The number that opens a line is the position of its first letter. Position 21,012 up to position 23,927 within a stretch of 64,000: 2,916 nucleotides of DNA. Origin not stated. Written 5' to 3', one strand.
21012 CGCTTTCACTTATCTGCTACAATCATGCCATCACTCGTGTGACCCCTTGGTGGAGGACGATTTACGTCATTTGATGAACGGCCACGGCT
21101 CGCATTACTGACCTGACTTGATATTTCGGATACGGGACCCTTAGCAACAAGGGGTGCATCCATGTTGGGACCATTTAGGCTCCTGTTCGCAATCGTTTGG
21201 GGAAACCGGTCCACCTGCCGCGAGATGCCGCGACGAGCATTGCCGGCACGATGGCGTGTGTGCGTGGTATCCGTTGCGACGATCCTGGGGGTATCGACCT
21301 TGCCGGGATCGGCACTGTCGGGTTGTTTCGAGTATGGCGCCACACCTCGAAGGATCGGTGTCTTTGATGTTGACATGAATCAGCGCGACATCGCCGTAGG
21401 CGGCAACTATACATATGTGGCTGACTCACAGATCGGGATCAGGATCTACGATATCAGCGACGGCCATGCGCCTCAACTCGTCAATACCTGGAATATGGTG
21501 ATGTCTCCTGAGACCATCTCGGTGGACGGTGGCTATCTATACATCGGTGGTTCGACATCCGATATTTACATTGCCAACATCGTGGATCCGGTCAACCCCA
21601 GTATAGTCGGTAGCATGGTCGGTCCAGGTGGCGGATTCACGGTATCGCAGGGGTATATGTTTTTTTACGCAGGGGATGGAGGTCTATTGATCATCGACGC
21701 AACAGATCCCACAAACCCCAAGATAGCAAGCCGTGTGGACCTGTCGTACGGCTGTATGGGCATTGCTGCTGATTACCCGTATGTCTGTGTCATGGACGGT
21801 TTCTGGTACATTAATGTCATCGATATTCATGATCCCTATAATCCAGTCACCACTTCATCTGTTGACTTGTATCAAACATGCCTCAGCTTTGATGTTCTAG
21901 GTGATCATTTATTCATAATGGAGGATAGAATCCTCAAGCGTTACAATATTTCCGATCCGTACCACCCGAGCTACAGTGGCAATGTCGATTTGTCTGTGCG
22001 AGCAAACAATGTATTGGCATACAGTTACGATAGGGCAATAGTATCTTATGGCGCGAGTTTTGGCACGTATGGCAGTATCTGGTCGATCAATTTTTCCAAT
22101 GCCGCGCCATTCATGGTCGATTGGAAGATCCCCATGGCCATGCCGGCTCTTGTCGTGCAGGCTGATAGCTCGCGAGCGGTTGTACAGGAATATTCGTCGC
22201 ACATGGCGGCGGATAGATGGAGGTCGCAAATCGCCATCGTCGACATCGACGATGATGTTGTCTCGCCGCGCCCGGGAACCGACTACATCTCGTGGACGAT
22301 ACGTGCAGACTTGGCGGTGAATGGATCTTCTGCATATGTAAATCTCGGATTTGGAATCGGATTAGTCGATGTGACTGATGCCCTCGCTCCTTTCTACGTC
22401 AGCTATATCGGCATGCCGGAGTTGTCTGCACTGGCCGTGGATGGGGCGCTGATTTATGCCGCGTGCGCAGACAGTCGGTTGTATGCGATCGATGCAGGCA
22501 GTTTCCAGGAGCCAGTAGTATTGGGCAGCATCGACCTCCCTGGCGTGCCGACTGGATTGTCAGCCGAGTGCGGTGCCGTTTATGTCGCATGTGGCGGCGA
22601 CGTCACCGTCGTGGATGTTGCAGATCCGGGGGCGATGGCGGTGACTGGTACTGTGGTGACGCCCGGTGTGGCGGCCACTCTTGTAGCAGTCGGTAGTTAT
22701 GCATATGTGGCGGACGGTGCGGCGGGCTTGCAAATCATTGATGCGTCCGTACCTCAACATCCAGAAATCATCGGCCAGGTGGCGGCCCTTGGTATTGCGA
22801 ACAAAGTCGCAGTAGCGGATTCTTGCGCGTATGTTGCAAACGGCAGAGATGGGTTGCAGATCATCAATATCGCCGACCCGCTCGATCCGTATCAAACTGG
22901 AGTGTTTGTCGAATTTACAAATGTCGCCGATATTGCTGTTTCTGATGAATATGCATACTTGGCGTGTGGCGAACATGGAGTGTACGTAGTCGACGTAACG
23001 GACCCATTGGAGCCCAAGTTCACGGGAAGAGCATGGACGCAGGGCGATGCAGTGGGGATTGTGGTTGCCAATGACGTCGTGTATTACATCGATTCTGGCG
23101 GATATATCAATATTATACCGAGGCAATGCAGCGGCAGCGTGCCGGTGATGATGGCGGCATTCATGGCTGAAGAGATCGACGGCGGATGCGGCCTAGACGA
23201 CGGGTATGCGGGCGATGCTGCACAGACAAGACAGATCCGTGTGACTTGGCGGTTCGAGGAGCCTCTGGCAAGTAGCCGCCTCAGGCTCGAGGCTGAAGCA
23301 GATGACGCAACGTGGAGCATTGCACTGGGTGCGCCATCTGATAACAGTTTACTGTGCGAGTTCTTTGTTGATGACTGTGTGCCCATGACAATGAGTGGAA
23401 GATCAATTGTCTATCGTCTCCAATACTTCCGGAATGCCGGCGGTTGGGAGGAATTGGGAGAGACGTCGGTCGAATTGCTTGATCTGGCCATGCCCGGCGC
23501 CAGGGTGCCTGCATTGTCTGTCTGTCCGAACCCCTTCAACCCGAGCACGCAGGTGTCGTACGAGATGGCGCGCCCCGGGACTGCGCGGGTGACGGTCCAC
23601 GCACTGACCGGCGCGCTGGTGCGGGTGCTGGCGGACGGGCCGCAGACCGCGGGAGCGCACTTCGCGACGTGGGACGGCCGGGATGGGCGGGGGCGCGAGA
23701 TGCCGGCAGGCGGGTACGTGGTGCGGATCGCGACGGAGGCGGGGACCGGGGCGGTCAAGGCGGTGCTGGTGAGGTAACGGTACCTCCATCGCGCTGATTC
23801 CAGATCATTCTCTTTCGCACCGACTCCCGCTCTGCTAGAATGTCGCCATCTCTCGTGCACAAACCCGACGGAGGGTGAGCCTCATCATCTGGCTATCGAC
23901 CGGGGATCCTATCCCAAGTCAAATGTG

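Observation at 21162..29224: Three tandem LVIVD beta-propeller paralogs with nucleotide-level homogenised C-terminal sorting-domain cassettes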

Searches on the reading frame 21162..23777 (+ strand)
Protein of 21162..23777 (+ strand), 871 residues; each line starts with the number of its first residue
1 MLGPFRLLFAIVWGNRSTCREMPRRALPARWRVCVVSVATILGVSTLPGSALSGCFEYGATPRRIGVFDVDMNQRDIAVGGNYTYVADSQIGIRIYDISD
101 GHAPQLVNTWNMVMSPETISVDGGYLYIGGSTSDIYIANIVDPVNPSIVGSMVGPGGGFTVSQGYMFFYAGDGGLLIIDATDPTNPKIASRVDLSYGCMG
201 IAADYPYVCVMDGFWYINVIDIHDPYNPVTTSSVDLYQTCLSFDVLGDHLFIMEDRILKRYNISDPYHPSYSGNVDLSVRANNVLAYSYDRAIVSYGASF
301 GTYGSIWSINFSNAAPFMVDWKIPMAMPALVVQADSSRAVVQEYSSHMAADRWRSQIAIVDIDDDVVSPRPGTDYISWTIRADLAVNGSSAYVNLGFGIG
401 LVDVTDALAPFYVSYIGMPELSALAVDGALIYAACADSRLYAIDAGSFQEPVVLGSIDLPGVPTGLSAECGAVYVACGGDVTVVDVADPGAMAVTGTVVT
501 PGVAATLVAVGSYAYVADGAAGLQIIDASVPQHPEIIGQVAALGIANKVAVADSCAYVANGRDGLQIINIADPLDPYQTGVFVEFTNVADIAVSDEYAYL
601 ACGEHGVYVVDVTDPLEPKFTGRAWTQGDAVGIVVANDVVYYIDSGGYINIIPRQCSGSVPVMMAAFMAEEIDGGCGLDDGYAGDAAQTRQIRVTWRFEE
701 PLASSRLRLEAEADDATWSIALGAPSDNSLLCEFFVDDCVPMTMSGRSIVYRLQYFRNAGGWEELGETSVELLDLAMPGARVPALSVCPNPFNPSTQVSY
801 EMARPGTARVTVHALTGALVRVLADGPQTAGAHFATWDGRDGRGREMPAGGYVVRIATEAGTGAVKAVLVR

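Call 4: search_protein_families(library=pfam, proteins=[window:21162-23777:+], max_evalue=0.01)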
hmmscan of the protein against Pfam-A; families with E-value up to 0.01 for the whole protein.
window:21162-23777:+ (871 aa): 6 families
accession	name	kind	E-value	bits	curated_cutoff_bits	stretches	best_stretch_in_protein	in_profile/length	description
PF08309.17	LVIVD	-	8.1e-27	92.7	20.2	3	75-109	5-39/42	LVIVD repeat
PF13860.13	FlgD_ig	-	2e-08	34.5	27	1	802-859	18-76/79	FlgD Ig-like domain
PF09826.15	Beta_propel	-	1.6e-05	24.4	22.4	0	112-271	10-155/495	Beta propeller domain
PF05694.17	SBP56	-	0.00074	18.9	34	0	589-628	307-349/453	56kDa selenium binding protein (SBP56)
PF21544.3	PorZ_N_b_propeller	-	0.001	19.8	27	0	586-614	79-106/154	TSS9, PorZ, N-terminal beta-propeller domain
PF16819.11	DUF5074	-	0.0037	16.8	27.2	0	118-183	103-173/353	Domain of unknown function (DUF5074)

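Call 10: search_protein_families(library=ncbifam, proteins=[window:21162-23777:+], max_evalue=0.01)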
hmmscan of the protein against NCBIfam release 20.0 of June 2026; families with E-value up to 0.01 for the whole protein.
window:21162-23777:+ (871 aa): 7 families
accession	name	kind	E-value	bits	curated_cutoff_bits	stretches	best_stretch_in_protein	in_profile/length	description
NF005176.1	PRK06655.1-1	equivalog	3.5e-07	30.3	230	1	807-864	98-156/197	flagellar hook assembly protein FlgD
TIGR04312.1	choice_anch_B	subfamily_domain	2.3e-05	23.9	100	0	561-687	51-182/364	choice-of-anchor B family protein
NF009277.0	PRK12634.1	equivalog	0.00074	19.7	333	1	806-865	122-180/221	flagellar basal body rod modification protein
NF033707.1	T9SS_sortase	equivalog_domain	0.00098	16.8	420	1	782-859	996-1078/1095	type IX secretion system sortase PorU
NF009276.0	PRK12633.1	equivalog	0.0014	18.4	383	1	796-867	118-191/234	flagellar basal body rod modification protein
NF052228.1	T9SS_PorZ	equivalog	0.0019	16.7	260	0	834-863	718-747/757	type IX secretion system anionic LPS delivery protein PorZ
TIGR04183.1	Por_Secre_tail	domain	0.006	16.5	23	0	789-866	3-68/72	T9SS type A sorting domain-containing protein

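Call 12: find_homologous_proteins(query=window:21162-23777:+, max_evalue=0.00001)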
Query window:21162-23777:+ (871 aa): 57 proteins with E <= 0.00001 among 8000 candidates.
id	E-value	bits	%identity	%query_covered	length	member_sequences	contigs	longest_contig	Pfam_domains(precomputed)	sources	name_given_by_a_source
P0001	0.0e+0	1729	88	100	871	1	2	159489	PF13860.13,PF08309.18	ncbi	-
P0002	0.0e+0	1271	72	91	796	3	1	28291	PF13860.13,PF08309.18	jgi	-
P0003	2.5e-80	289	30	65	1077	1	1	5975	PF13860.13,PF09826.16,PF08309.18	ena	-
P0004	1.6e-70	257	29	58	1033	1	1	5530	PF00404.25,PF01650.24,PF09826.16,PF08309.18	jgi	jgi:hypothetical protein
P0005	4.2e-66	242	27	62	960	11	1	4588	PF24848.3,PF16819.12,PF09826.16,PF08309.18,PF21544.4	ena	-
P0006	2.7e-58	216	27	67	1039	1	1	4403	PF13860.13,PF09826.16,PF08309.18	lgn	-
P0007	1.5e-56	210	24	92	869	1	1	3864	PF18962.8,PF13860.13,PF09826.16,PF08309.18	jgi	jgi:hypothetical protein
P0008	7.0e-53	198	29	55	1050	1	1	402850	PF00801.27,PF13860.13,PF08309.18,PF18911.7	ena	-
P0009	8.4e-52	195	26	66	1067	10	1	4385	PF13860.13,PF09826.16,PF08309.18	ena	-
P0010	6.9e-51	192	24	64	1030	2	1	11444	PF13360.14,PF09826.16,PF08309.18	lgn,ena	-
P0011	8.0e-48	182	25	63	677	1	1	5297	PF05694.18,PF09826.16,PF08309.18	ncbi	ncbi:MAG: hypothetical protein R6X14_03440, partial [bacterium]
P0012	1.2e-44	171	25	63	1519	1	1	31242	PF09826.16,PF08309.18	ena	-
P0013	4.2e-44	169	26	65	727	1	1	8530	PF13860.13,PF08309.18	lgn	-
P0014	9.9e-43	165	24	65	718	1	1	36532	PF18962.8,PF09826.16,PF08309.18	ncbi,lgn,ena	-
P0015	1.8e-38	151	24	63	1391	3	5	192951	PF09826.16,PF08309.18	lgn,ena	-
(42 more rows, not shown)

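Call 13: find_encoding_contigs(protein=P0001, flank=10000, max_places=4)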
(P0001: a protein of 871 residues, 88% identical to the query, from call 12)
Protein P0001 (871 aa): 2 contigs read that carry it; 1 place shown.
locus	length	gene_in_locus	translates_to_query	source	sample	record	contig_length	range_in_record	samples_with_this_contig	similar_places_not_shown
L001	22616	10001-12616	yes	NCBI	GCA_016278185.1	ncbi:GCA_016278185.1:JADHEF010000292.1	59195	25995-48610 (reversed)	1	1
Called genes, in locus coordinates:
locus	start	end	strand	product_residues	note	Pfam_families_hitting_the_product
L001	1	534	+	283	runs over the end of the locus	PF00753:Lactamase_B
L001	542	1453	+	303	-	PF04055:Radical_SAM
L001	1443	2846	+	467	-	PF00512:HisKA, PF02518:HATPase_c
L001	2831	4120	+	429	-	PF00072:Response_reg, PF00158:Sigma54_activat, PF13191:AAA_16 (weak), PF14532:Sigma54_activ_2, PF07728:AAA_5 (weak), PF25601:AAA_lid_14, PF02954:HTH_8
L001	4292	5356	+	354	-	-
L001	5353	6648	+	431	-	-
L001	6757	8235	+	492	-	PF00587:tRNA-synt_2b, PF03129:HGTP_anticodon, PF09180:ProRS-C_1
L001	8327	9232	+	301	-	PF01680:SOR_SNZ, PF05690:ThiG (faint)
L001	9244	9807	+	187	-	PF01174:SNO, PF07685:GATase_3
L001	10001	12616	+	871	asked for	PF08309:LVIVD (weak), PF13860:FlgD_ig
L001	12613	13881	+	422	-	-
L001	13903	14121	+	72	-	-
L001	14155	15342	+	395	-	-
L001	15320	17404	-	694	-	PF00082:Peptidase_S8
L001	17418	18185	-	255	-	PF13860:FlgD_ig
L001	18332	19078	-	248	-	PF04402:SIMPL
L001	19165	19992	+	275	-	-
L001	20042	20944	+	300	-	PF08282:Hydrolase_3, PF00702:Hydrolase (weak), PF05116:S6PP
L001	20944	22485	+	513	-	PF00282:Pyridoxal_deC, PF00155:Aminotran_1_2 (weak)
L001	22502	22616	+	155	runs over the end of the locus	PF11412:DsbD_N (weak)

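Call 14: find_encoding_contigs(protein=P0002, flank=10000, max_places=4)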
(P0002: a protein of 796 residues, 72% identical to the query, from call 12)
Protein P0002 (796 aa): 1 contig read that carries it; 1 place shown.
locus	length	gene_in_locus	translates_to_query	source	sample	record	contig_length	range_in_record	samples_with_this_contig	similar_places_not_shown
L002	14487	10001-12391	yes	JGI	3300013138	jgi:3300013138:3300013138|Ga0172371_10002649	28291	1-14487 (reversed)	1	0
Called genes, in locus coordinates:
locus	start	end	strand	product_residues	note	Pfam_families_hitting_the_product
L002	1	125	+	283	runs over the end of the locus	PF00753:Lactamase_B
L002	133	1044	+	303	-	PF04055:Radical_SAM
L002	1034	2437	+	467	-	PF00512:HisKA, PF02518:HATPase_c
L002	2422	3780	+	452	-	PF00072:Response_reg, PF00158:Sigma54_activat, PF13191:AAA_16 (weak), PF14532:Sigma54_activ_2, PF07728:AAA_5 (weak), PF25601:AAA_lid_14, PF02954:HTH_8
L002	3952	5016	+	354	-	-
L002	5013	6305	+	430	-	-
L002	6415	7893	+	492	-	PF00587:tRNA-synt_2b, PF03129:HGTP_anticodon, PF09180:ProRS-C_1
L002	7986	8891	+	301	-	PF01680:SOR_SNZ, PF05690:ThiG (faint)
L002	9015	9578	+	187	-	PF01174:SNO, PF07685:GATase_3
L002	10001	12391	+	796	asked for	PF08309:LVIVD (weak), PF13860:FlgD_ig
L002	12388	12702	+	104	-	-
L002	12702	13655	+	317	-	-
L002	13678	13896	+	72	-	-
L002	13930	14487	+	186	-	?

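Call 67: search_protein_families(library=pfam, proteins=[L001:12613-13878:+], max_evalue=0.001)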
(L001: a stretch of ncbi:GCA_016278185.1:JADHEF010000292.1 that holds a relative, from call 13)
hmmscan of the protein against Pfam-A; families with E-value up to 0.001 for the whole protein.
L001:12613-13878:+ (422 aa): 0 families
